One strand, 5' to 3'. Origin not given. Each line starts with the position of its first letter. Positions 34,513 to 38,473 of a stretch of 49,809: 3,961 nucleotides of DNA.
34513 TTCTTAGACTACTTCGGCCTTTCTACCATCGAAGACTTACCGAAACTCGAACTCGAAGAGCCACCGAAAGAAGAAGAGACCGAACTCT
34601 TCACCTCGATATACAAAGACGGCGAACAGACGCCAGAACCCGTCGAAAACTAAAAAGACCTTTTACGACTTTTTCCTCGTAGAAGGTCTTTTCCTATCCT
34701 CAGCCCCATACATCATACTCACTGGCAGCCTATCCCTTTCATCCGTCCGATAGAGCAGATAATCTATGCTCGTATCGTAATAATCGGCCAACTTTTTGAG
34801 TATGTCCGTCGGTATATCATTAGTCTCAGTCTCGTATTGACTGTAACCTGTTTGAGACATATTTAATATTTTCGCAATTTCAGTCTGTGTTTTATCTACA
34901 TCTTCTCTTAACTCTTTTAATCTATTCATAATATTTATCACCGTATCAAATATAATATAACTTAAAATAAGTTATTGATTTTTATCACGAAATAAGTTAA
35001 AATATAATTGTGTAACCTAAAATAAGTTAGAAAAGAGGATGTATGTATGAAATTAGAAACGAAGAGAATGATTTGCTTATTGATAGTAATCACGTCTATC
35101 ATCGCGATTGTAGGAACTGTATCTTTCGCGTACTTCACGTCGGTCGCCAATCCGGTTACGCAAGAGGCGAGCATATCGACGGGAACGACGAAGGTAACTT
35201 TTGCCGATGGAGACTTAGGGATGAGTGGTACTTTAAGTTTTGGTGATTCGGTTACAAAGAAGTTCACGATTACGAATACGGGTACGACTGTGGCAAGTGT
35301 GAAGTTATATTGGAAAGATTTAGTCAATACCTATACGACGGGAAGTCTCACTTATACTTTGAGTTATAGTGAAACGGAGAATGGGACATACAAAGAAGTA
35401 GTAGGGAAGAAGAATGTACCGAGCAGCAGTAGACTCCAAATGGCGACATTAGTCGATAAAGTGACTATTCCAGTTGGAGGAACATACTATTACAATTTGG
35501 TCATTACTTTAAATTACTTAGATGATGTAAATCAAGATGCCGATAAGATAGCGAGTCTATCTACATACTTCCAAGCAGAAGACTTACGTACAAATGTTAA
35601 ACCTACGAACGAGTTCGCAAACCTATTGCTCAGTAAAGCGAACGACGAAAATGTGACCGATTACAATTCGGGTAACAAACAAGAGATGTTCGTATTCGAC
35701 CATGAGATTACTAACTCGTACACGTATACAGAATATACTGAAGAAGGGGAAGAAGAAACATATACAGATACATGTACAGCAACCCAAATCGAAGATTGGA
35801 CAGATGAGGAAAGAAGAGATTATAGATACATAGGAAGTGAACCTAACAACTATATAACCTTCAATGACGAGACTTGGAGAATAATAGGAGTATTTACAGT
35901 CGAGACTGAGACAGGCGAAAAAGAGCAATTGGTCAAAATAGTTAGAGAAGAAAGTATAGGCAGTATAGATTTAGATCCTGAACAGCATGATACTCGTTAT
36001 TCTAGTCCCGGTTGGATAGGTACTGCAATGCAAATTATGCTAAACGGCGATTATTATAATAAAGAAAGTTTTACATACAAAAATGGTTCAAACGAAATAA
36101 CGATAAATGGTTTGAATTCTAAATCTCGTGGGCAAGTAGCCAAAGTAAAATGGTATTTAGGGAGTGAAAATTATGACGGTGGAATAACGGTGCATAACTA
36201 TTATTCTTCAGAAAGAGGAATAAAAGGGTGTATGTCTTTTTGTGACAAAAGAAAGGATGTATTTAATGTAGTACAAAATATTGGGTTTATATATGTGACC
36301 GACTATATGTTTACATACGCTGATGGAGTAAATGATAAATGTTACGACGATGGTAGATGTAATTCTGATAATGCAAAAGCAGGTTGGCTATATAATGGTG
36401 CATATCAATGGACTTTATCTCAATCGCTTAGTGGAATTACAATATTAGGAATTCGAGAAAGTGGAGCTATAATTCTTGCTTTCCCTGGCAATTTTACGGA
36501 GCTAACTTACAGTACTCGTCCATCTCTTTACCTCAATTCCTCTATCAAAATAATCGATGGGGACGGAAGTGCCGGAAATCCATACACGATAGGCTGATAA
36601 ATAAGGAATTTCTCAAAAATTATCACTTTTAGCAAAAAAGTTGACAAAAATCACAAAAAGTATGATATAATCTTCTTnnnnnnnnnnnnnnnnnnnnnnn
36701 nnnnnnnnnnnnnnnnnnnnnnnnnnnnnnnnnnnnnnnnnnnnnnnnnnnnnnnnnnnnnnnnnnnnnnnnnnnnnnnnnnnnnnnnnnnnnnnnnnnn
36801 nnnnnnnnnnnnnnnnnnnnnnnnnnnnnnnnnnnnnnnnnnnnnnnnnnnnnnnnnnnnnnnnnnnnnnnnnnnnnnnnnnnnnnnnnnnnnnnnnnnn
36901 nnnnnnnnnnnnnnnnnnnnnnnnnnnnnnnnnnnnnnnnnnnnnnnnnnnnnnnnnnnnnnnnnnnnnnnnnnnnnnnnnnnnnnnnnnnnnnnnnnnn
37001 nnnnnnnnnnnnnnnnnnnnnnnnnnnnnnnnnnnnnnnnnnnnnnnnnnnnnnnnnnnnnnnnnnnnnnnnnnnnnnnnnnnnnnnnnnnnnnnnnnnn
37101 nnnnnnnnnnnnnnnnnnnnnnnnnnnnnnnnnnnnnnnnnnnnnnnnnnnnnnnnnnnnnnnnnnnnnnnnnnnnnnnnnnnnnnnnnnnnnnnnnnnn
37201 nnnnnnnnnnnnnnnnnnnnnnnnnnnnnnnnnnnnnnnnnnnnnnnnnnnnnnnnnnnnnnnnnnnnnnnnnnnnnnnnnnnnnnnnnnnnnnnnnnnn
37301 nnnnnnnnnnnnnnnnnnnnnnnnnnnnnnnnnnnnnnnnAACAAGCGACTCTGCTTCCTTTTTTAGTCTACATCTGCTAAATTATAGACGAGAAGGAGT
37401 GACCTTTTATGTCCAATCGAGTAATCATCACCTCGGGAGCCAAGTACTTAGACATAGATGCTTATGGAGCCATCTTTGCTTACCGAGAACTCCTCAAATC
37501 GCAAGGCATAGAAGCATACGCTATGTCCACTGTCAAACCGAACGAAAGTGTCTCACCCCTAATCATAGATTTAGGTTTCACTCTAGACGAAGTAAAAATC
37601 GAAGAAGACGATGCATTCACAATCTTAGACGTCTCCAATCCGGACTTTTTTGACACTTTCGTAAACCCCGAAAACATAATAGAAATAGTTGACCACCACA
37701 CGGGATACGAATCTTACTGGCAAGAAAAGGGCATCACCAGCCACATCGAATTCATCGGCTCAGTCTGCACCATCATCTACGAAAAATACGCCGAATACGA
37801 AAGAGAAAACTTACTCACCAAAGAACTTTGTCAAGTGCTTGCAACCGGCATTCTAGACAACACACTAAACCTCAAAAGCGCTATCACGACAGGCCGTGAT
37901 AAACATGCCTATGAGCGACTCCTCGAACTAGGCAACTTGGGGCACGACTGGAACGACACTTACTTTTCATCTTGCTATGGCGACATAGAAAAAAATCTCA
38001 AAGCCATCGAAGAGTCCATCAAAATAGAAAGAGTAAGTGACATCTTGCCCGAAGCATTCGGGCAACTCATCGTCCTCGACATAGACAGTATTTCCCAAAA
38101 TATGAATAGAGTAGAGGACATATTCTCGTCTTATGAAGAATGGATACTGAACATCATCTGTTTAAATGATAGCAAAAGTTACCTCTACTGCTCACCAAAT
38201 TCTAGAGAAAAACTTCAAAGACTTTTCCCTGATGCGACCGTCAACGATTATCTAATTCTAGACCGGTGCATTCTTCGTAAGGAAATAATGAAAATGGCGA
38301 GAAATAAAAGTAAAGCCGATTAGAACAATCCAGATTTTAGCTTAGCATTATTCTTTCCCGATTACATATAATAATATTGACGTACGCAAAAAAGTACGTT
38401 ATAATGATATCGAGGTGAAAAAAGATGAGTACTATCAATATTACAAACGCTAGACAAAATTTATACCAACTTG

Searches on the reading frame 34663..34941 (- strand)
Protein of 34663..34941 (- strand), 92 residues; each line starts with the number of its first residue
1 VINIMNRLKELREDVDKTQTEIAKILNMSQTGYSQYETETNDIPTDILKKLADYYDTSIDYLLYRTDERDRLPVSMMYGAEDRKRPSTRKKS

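Call 74: search_protein_families(library=pfam, proteins=[window:34663-34941:-], max_evalue=0.001)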
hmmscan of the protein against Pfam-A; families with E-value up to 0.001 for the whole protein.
window:34663-34941:- (92 aa): 3 families
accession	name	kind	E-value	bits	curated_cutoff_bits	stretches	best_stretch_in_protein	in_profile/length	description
PF01381.28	HTH_3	-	1.8e-13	50.7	23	1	8-62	1-55/55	Helix-turn-helix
PF13560.12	HTH_31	-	1.7e-08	35.1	27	1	7-58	5-57/64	Helix-turn-helix domain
PF12844.13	HTH_19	-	2.4e-08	34.2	30.2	1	6-67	2-63/64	Helix-turn-helix domain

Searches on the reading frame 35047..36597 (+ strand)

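Call 12: search_protein_families(library=pfam, proteins=[window:35047-36597:+], max_evalue=0.01)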
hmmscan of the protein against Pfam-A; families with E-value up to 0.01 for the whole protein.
window:35047-36597:+ (516 aa): 1 family
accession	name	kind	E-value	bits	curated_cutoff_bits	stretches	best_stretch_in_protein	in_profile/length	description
PF12389.13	Peptidase_M73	-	0.0021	18.4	22.5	1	19-89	17-85/196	Camelysin metallo-endopeptidase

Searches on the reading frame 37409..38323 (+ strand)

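Call 56: search_protein_families(library=pfam, proteins=[window:37409-38323:+], max_evalue=0.001)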
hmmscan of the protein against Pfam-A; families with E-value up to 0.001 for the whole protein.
window:37409-38323:+ (304 aa): 1 family
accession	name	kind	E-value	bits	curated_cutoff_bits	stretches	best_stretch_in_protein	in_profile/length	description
PF01368.27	DHH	-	4.5e-09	37.1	28.1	1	7-148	3-125/125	DHH family, N-terminal domain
